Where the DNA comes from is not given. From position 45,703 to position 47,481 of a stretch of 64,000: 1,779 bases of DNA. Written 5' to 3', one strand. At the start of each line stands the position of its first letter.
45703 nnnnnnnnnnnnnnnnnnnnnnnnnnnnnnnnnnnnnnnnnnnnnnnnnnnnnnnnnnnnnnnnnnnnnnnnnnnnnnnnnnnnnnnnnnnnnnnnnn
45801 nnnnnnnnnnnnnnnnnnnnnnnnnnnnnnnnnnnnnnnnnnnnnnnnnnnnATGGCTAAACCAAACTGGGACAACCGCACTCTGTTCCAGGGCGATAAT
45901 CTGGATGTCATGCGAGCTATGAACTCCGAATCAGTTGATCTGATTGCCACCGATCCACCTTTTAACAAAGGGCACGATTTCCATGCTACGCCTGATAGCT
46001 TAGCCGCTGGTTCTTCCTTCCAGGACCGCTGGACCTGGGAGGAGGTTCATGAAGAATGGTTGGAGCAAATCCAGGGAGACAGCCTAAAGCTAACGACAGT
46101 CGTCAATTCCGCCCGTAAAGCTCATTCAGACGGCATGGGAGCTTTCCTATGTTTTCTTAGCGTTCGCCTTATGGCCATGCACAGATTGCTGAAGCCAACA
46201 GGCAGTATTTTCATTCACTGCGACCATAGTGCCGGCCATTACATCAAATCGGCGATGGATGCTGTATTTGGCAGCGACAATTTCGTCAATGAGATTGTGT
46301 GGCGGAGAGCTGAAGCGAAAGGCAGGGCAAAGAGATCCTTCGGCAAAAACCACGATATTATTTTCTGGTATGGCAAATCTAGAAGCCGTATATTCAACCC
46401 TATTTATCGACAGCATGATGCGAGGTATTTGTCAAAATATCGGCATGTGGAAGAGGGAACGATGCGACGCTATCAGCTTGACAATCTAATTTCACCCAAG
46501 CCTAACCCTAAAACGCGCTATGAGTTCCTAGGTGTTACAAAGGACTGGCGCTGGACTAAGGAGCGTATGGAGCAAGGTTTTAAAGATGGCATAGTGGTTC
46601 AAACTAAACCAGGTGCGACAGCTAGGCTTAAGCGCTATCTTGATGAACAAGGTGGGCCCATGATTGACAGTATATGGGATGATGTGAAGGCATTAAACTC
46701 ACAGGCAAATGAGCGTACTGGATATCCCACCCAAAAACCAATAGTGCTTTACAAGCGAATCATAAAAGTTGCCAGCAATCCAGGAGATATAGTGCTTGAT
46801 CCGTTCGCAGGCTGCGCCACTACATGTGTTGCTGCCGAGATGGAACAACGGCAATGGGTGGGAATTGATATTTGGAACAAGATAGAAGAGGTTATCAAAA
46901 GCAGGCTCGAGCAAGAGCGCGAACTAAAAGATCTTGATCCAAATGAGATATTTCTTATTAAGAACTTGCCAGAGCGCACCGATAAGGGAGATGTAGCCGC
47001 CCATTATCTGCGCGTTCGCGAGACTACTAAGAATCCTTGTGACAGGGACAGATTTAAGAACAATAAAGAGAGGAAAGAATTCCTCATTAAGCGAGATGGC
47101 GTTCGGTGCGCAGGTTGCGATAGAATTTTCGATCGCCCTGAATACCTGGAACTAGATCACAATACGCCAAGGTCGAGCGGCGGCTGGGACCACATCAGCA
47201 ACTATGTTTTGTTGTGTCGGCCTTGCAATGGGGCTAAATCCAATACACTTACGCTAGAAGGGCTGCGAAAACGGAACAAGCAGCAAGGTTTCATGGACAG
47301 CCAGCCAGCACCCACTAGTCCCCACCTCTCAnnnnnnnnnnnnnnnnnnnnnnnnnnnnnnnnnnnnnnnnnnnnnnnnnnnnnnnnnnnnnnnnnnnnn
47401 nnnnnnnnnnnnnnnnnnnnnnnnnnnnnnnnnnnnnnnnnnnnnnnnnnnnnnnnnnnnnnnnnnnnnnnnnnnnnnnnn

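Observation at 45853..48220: Candidate novel restriction/defence module: DNA methyltransferase-HNH fusion with a Cas4-like Cys-rich nuclease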

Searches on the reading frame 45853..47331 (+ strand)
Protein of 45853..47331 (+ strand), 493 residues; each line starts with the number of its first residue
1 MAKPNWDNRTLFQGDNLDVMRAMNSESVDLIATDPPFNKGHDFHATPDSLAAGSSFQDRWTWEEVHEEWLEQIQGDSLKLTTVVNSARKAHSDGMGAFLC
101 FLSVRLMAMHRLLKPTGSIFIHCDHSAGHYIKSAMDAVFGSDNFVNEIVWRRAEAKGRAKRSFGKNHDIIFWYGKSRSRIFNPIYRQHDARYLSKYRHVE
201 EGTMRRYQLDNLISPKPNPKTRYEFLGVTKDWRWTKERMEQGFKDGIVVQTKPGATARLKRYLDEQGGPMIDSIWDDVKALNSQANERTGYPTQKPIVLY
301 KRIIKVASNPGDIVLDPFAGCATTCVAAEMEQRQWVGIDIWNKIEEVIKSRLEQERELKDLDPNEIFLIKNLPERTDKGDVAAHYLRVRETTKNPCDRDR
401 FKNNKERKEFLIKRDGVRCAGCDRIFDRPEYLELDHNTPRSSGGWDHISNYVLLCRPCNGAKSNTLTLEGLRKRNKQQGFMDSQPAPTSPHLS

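Call 4: search_protein_families(library=pfam, proteins=[window:45853-47331:+], max_evalue=0.1)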
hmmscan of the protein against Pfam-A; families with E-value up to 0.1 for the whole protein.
window:45853-47331:+ (493 aa): 5 families
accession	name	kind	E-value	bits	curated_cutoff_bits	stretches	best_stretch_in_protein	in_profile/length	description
PF01555.25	N6_N4_Mtase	-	1.9e-42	146.1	26.7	1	28-349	1-220/221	DNA methylase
PF01844.29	HNH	-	1.8e-08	34.9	21.4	1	419-464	1-46/47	HNH endonuclease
PF14279.12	HNH_5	-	2.3e-06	27.9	27.5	1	419-467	1-48/56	HNH endonuclease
PF13395.12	HNH_4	-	0.00049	20.4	22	1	423-466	11-52/54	HNH endonuclease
PF02945.21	Endonuclease_7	-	0.029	14.7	23.6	1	403-461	10-62/82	Recombination endonuclease VII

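Call 5: search_protein_families(library=padloc, proteins=[window:45853-47331:+], max_evalue=0.1)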
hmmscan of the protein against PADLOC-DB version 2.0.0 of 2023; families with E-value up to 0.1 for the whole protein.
window:45853-47331:+ (493 aa): 86 families (the best 25 are shown)
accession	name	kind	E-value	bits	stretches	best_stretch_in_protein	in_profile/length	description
PDLC03339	MTase_II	-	1.6e-55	186.5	3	266-354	187-273/399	Type II methyltransferase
PDLC03354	MTase_II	-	1e-53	180.9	1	10-361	62-389/425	Type II methyltransferase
PDLC03300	MTase_II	-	4.9e-44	148.6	2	9-178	12-165/302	Type II methyltransferase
PDLC03371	MTase_II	-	1.2e-39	134.4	1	7-356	9-256/260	Type II methyltransferase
PDLC03644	MTase_III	-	2.1e-38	130.4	1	9-354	39-395/542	Type III methyltransferase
PDLC03299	MTase_II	-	1.3e-37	127.9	3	245-360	146-265/296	Type II methyltransferase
PDLC03636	MTase_III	-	3.2e-37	126.5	2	97-201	95-198/575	Type III methyltransferase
PDLC03634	MTase_III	-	7.5e-36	122.2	1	11-327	97-425/621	Type III methyltransferase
PDLC03641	MTase_III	-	1.3e-35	121.1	1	10-328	106-428/657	Type III methyltransferase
PDLC03638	MTase_III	-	4.3e-33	112.6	1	97-353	430-678/816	Type III methyltransferase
PDLC03635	MTase_III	-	1.1e-32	111.6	2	97-208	267-382/708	Type III methyltransferase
PDLC03633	MTase_III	-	3.4e-29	100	2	26-182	98-235/616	Type III methyltransferase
PDLC03320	MTase_II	-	5.5e-27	92.7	3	274-354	197-276/289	Type II methyltransferase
PDLC03216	MTase_II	-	1.8e-25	87.7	3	289-367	192-270/364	Type II methyltransferase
PDLC03353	MTase_II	-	1.5e-24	85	2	210-355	111-253/260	Type II methyltransferase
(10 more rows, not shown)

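Call 6: search_protein_families(library=phrogs, proteins=[window:45853-47331:+], max_evalue=0.01)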
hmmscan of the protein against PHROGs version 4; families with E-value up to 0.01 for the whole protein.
window:45853-47331:+ (493 aa): 39 families (the best 25 are shown)
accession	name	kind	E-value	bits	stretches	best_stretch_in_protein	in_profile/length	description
phrog_67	-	other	5.7e-55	188.7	1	10-396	125-379/743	DNA methyltransferase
phrog_498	-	other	5.4e-22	79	1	18-355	213-423/633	DNA methyltransferase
phrog_3008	-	other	4e-17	63.3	1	287-364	146-223/244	DNA methyltransferase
phrog_6050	-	DNA, RNA and nucleotide metabolism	7e-14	52.4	1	384-467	280-362/402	HNH endonuclease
phrog_2118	-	DNA, RNA and nucleotide metabolism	3.6e-13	50.7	1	377-478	140-236/301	HNH endonuclease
phrog_6025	-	other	4.7e-13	50.2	2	8-41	11-44/192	DNA methyltransferase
phrog_18293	-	other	6.4e-13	49.7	1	286-362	41-117/119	methyltransferase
phrog_9645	-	DNA, RNA and nucleotide metabolism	1.1e-12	48.9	1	399-469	4-76/168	HNH endonuclease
phrog_589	-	DNA, RNA and nucleotide metabolism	2.7e-10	41.3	1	330-475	16-151/179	HNH endonuclease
phrog_7785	-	DNA, RNA and nucleotide metabolism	1.5e-09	39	1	390-469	42-118/147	HNH endonuclease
phrog_1035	-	DNA, RNA and nucleotide metabolism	2.7e-09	38.3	1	396-476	137-224/271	endonuclease VII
phrog_2214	-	DNA, RNA and nucleotide metabolism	3.7e-09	37.2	1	403-472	180-246/429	HNH endonuclease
phrog_338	-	DNA, RNA and nucleotide metabolism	4.1e-09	37.3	1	398-469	191-266/340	HNH endonuclease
phrog_333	-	DNA, RNA and nucleotide metabolism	2.6e-08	35.1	1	398-487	14-99/138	HNH endonuclease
phrog_23085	-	unknown function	3e-08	34.4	1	283-353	36-107/138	-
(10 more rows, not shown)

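Call 7: search_protein_families(library=ncbifam, proteins=[window:45853-47331:+], max_evalue=0.1)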
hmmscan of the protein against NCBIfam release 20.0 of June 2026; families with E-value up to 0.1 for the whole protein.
window:45853-47331:+ (493 aa): 7 families
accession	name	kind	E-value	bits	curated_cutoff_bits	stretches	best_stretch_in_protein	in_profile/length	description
NF008572.0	PRK11524.1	equivalog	7.8e-29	100.7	292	2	245-355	145-259/294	adenine-specific DNA-methyltransferase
NF050803.1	DnaMtaseCcrMCaul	equivalog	5.5e-23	81.4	830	3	286-362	181-257/350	adenine-specific DNA-methyltransferase CcrM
NF010253.0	PRK13699.1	subfamily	5.9e-18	65.4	244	2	276-354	131-207/226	DNA methyltransferase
NF040563.1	guided_IscB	equivalog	2.1e-11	43.5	175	1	406-473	182-246/314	RNA-guided endonuclease IscB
NF049971.1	CRISPR_Cas9d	exception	2.5e-07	29.7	375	1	387-475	513-606/986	type II CRISPR RNA-guided endonuclease Cas9d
TIGR01865.2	cas_Csn1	equivalog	0.012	13.8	100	1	423-480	586-640/1070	type II CRISPR RNA-guided endonuclease Cas9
NF047912.1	ECs_2282_CxxC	subfamily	0.026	14.4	37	1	396-431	8-42/60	ECs_2282 family putative zinc-binding protein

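Call 8: find_homologous_proteins(query=window:45853-47331:+, max_evalue=1e-10)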
Query window:45853-47331:+ (493 aa): 7995 proteins with E <= 1e-10 among 8000 candidates; the best 120 are listed.
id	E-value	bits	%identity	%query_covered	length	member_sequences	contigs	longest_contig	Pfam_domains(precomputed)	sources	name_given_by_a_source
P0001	0.0e+0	1153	98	100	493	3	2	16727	PF01844.30,PF14279.13,PF01555.25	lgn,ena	-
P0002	6.2e-202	690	63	96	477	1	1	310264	PF01844.30,PF14279.13,PF01555.25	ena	-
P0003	3.5e-180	618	57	98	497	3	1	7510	PF01844.30,PF02945.22,PF01555.25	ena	-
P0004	4.9e-180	617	56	97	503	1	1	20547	PF01844.30,PF01555.25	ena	-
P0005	7.0e-178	610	56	98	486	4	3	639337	PF01844.30,PF01555.25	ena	-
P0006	4.4e-177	608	54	98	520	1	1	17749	PF01844.30,PF14279.13,PF01555.25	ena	-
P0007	2.1e-176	606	56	97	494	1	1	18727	PF01844.30,PF01555.25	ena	-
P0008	8.5e-176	604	54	98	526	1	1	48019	PF01844.30,PF02945.22,PF14279.13,PF01555.25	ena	-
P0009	3.0e-175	602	56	97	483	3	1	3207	PF01844.30,PF01555.25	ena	-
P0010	5.3e-175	601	56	97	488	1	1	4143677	PF01844.30,PF01555.25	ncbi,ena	-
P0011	5.5e-175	601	55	94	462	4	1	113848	PF01844.30,PF14279.13,PF01555.25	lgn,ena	-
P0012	1.7e-174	599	56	98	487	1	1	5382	PF01844.30,PF01555.25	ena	-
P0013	5.5e-173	594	54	98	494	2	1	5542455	PF01844.30,PF02945.22,PF14279.13,PF01555.25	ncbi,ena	-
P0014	6.1e-173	594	54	97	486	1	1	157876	PF01844.30,PF02945.22,PF01555.25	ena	-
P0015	1.7e-172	593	54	97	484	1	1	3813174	PF01844.30,PF02945.22,PF01555.25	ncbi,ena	-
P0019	4.7e-170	585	55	97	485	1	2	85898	PF01844.30,PF01555.25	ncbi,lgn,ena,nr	ncbi:MAG: DNA methyltransferase [Rhodospirillaceae bacterium]|nr:DNA methyltransferase [Rhodospirill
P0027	4.5e-166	571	54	98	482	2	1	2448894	PF01844.30,PF01555.25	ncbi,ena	-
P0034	9.0e-164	564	52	97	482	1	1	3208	PF01844.30,PF01555.25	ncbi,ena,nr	ncbi:MAG: DNA methyltransferase [Gammaproteobacteria bacterium]|nr:DNA methyltransferase [Gammaprote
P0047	3.1e-161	555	53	97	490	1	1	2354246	PF01844.30,PF01555.25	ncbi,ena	-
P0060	3.3e-158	545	51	98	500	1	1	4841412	PF01844.30,PF02945.22,PF01555.25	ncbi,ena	-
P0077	2.0e-155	536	51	99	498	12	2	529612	PF01844.30,PF01555.25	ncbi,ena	-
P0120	1.3e-150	520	49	97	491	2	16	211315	PF01844.30,PF01555.25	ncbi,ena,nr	ncbi:MAG: DNA methyltransferase [Chloroflexi bacterium]|nr:DNA methyltransferase [Chloroflexota bact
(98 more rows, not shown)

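Call 14: find_encoding_contigs(protein=P0001, flank=10000, max_places=3)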
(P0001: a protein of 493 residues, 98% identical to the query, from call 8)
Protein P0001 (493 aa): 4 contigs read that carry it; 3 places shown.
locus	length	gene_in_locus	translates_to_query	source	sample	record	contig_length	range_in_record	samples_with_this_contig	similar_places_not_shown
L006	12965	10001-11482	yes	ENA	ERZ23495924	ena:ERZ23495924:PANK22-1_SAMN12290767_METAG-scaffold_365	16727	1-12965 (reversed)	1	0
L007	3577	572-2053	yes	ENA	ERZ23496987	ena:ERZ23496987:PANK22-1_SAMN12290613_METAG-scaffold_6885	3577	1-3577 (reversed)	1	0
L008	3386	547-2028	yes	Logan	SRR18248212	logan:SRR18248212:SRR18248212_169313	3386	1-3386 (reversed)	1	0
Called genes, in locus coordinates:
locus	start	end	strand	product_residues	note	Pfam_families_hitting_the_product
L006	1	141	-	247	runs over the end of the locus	PF00005:ABC_tran, PF13304:AAA_21 (faint)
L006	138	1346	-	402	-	PF01168:Ala_racemase_N, PF21279:YhfX-like_C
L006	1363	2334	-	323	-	PF02653:BPD_transp_2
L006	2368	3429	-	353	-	PF13407:Peripla_BP_4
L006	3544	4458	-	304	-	-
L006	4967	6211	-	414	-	PF01546:Peptidase_M20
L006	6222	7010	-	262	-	PF03328:HpcH_HpaI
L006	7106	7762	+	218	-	PF11249:DUF3047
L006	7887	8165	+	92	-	PF00381:PTS-HPr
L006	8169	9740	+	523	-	PF05524:PEP-utilisers_N, PF00391:PEP-utilizers, PF02896:PEP-utilizers_C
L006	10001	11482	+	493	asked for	PF01555:N6_N4_Mtase, PF01844:HNH, PF14279:HNH_5 (weak)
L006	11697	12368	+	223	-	-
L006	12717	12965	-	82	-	?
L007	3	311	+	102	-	?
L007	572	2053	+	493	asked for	PF01555:N6_N4_Mtase, PF01844:HNH, PF14279:HNH_5 (weak)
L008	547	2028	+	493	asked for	PF01555:N6_N4_Mtase, PF01844:HNH, PF14279:HNH_5 (weak)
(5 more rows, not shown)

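Call 15: find_encoding_contigs(protein=P0002, flank=10000, max_places=2)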
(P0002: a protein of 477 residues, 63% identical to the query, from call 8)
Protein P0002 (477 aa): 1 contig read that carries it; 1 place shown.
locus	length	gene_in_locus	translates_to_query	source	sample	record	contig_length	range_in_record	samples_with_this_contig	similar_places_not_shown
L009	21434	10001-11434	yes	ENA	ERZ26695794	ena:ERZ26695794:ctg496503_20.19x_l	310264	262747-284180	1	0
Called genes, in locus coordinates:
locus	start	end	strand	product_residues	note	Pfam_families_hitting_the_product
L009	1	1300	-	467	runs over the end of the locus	PF08543:Phos_pyr_kin, PF02581:TMP-TENI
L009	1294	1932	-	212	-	PF01464:SLT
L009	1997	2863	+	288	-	PF12710:HAD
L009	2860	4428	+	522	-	PF13428:TPR_14 (faint), PF20308:TPR-S (faint), PF07719:TPR_2 (faint), PF14559:TPR_19 (faint), PF23914:TPR_CcmH_CycH (faint), PF13431:TPR_17 (faint), PF13432:TPR_16 (faint), PF13371:TPR_9 (weak), +1 more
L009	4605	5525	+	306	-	PF13181:TPR_8 (faint), PF14559:TPR_19 (faint)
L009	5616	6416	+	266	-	PF07719:TPR_2 (faint)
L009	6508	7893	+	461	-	PF12895:ANAPC3 (faint), PF12569:NatA_aux_su (faint), PF13429:TPR_15 (faint), PF14559:TPR_19 (faint), PF00515:TPR_1 (faint), PF07719:TPR_2 (faint), PF13174:TPR_6 (faint), PF13181:TPR_8 (faint), +7 more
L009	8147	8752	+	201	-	-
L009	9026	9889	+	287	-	PF12705:PDDEXK_1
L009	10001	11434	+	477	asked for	PF01555:N6_N4_Mtase, PF01844:HNH, PF14279:HNH_5 (weak)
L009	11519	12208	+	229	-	PF13424:TPR_12 (faint), PF13428:TPR_14 (faint), PF14559:TPR_19 (faint), PF07719:TPR_2 (faint), PF13181:TPR_8 (faint), PF13414:TPR_11 (faint), PF13429:TPR_15 (weak), PF13432:TPR_16 (weak), +1 more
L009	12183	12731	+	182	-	-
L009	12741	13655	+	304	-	PF00288:GHMP_kinases_N, PF08544:GHMP_kinases_C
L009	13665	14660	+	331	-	PF13793:Pribosyltran_N, PF00156:Pribosyltran, PF14572:Pribosyl_synth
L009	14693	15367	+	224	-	PF01386:Ribosomal_L25p, PF14693:Ribosomal_TL5_C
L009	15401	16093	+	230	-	PF21157:DksA_N, PF01258:zf-dskA_traR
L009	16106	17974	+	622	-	-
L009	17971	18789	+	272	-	-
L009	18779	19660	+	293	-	-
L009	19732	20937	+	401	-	-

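Call 20: find_related_loci(query=A3, collection=genome_contigs, flank=8000)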
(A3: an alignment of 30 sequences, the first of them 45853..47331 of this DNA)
Query A3 (493 aa) in genome_contigs; peptide patterns used: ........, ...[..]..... (x = any residue, [..] = any of these).
600 stretches matched a pattern (row limit reached: there are more); 597 encode a relative of the query (tblastn E <= 1e-3); the best 80 are kept; 80 distinct loci.
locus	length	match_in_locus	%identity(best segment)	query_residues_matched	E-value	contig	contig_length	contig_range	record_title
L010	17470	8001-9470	53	4-488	1e-165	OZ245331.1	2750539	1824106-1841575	MAG: Gammaproteobacteria bacterium isolate 55bb2312-d124-4e01-a00d-4f00c345639a genome assembly, chromosome: 1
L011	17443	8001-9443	52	1-481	3e-163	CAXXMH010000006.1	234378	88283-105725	MAG: Pseudomonadales bacterium isolate 82f3ac27-4bc5-4c66-a35b-9464a7289bd9 genome assembly, contig: contig_6, whole gen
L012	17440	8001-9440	53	1-475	8e-161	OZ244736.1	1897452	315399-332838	MAG: Dehalococcoidia bacterium isolate 0c2fdd25-49b8-4d48-8c84-d33287bfe51c genome assembly, chromosome: 1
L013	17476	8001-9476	50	3-481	1e-158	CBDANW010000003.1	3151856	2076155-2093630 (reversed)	MAG: Candidatus Marinacidobacterales bacterium isolate 58ad810b-317c-4b5b-8bc8-0cee20f92245 genome assembly, contig: con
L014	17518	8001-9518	50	1-493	2e-158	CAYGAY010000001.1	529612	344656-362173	MAG TPA_asm: uncultured Dehalococcoidia bacterium isolate ERP110561_co1_15 genome assembly, contig: NODE_2_length_529612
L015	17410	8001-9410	51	5-481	1e-153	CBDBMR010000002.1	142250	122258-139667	MAG: Rhodospirillales bacterium isolate e27e2cbc-abdb-4762-b094-4e72ea50ec95 genome assembly, contig: contig_2, whole ge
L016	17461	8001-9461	48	5-481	7e-146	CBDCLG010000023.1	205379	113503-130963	MAG: Caldilineaceae bacterium isolate 0ff925dc-6b74-4446-9203-77b5ed868497 genome assembly, contig: contig_23, whole gen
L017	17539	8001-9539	46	1-491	2e-145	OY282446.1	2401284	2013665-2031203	MAG: Tepidiformaceae bacterium genome assembly, chromosome: 1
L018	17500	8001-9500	48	1-481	1e-145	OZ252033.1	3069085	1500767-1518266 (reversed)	MAG: Nitrospira sp. isolate 5c54be61-2b1f-4f42-be48-57ea94eb3cab genome assembly, chromosome: 1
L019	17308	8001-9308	50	1-485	2e-145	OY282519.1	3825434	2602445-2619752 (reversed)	MAG: uncultured Pseudomonadales bacterium genome assembly, chromosome: 1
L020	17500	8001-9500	47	1-481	6e-144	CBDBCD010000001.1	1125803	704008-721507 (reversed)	MAG: Dehalococcoidia bacterium isolate 18480985-e817-4171-aff3-d89334621982 genome assembly, contig: contig_1, whole gen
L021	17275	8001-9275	48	1-481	7e-142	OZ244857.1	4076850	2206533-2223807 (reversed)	MAG: Rhodothermales bacterium isolate e2e955bd-55ea-4ae9-ac84-c634e8e550e8 genome assembly, chromosome: 1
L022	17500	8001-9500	47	1-481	1e-139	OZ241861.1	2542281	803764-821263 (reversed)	MAG: Tepidiformaceae bacterium isolate 7b302067-496a-422c-afad-84f6e25e9f39 genome assembly, chromosome: 1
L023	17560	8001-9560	47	3-481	2e-139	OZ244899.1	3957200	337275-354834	MAG: Alphaproteobacteria bacterium isolate 24d3793c-6b50-40cf-b56c-2e6914e210b4 genome assembly, chromosome: 1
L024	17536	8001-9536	46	1-483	2e-139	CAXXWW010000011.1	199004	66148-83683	MAG: Dehalococcoidia bacterium isolate 6f417b46-71ab-4e31-a275-6032fe6bf018 genome assembly, contig: contig_11, whole ge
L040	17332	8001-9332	47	1-481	1e-131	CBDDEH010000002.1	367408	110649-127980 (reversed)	MAG: Dehalococcoidia bacterium isolate ab2729b3-5e60-47ca-9461-4bcedbe27f68 genome assembly, contig: contig_2, whole gen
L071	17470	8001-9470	42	3-490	4e-114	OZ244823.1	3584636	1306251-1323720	MAG: Rhodothermales bacterium isolate 9ce07578-5119-4228-8939-1a3e4132b483 genome assembly, chromosome: 1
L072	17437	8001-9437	42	5-481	4e-114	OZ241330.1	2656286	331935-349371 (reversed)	MAG: Flavobacteriaceae bacterium isolate fa1de417-fa23-45fd-b87b-4e01705e62a1 genome assembly, chromosome: 1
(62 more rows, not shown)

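Call 26: search_protein_families(library=pfam, proteins=[L040:7054-7995:+, L010:9519-10400:-, L072:6964-7962:+, L009:8147-8749:+, L009:11519-12205:+], max_evalue=0.001)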
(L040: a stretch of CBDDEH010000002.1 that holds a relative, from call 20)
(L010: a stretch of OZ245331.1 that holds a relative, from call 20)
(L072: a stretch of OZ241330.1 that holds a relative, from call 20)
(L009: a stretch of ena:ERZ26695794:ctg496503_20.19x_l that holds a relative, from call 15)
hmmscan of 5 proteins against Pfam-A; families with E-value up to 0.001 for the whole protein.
L040:7054-7995:+ (314 aa): 2 families
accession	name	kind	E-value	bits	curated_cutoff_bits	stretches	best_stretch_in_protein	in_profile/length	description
PF12762.13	DDE_Tnp_IS1595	-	9.9e-37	126.7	27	1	142-285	3-153/153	ISXO2-like transposase domain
PF12760.12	Zn_ribbon_IS1595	-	5.9e-09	36.2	25.4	1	26-73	2-45/46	Transposase zinc-ribbon domain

L010:9519-10400:- (293 aa): 2 families
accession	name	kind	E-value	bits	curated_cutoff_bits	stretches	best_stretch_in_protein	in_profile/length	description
PF12762.13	DDE_Tnp_IS1595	-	2.6e-45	154.6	27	1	138-277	2-153/153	ISXO2-like transposase domain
PF12760.12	Zn_ribbon_IS1595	-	6.4e-10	39.3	25.4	1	22-69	1-46/46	Transposase zinc-ribbon domain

L072:6964-7962:+ (333 aa): 3 families
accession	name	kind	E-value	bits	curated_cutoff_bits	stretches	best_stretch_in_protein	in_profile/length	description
PF12762.13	DDE_Tnp_IS1595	-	3.1e-40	138.1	27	1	148-293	3-153/153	ISXO2-like transposase domain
PF12760.12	Zn_ribbon_IS1595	-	1.5e-07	31.7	25.4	1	33-79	1-45/46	Transposase zinc-ribbon domain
PF09723.15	Zn_ribbon_8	-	0.00013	22.4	34.4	0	72-87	6-21/41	Zinc ribbon domain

L009:8147-8749:+ (201 aa): 1 family
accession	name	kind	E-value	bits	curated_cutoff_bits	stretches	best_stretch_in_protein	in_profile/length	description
PF13505.12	OMP_b-brl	-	6.1e-05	23.7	28.7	1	16-196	2-170/175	Outer membrane protein beta-barrel domain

L009:11519-12205:+ (229 aa): 13 families
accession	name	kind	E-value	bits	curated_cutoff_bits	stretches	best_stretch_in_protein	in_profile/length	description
PF13432.12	TPR_16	-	4e-13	50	32.7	3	149-204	4-55/65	Tetratricopeptide repeat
PF07719.23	TPR_2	-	5.6e-12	45.2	27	0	148-172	7-31/34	Tetratricopeptide repeat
PF13428.12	TPR_14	-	5.3e-10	39.4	23.5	0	75-115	3-43/44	Tetratricopeptide repeat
PF13414.12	TPR_11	-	5.5e-09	36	26.8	0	91-119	12-40/42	TPR repeat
PF14559.12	TPR_19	-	8.5e-09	36.1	25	2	123-170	6-53/68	Tetratricopeptide repeat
PF13424.12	TPR_12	-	3.7e-06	27.5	30.1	1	123-172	18-75/77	Tetratricopeptide repeat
PF13431.12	TPR_17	-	3.9e-06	27.2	24.4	1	99-129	5-34/34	Tetratricopeptide repeat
PF13181.12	TPR_8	-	4.3e-06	26.9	25.7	0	148-171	7-30/34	Tetratricopeptide repeat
PF13429.12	TPR_15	-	5.8e-06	26.4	26.2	1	66-208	139-277/280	Tetratricopeptide repeat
PF00515.34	TPR_1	-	4.9e-05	23.4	27.8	0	149-170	8-29/34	Tetratricopeptide repeat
PF13371.12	TPR_9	-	0.00011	22.5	35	1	122-170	9-57/73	Tetratricopeptide repeat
PF13174.12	TPR_6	-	0.00042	21.2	26.3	0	148-172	6-30/33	Tetratricopeptide repeat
PF12569.14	NatA_aux_su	-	0.00048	19.6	33.3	0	44-117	8-82/515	N-terminal acetyltransferase A, auxiliary subunit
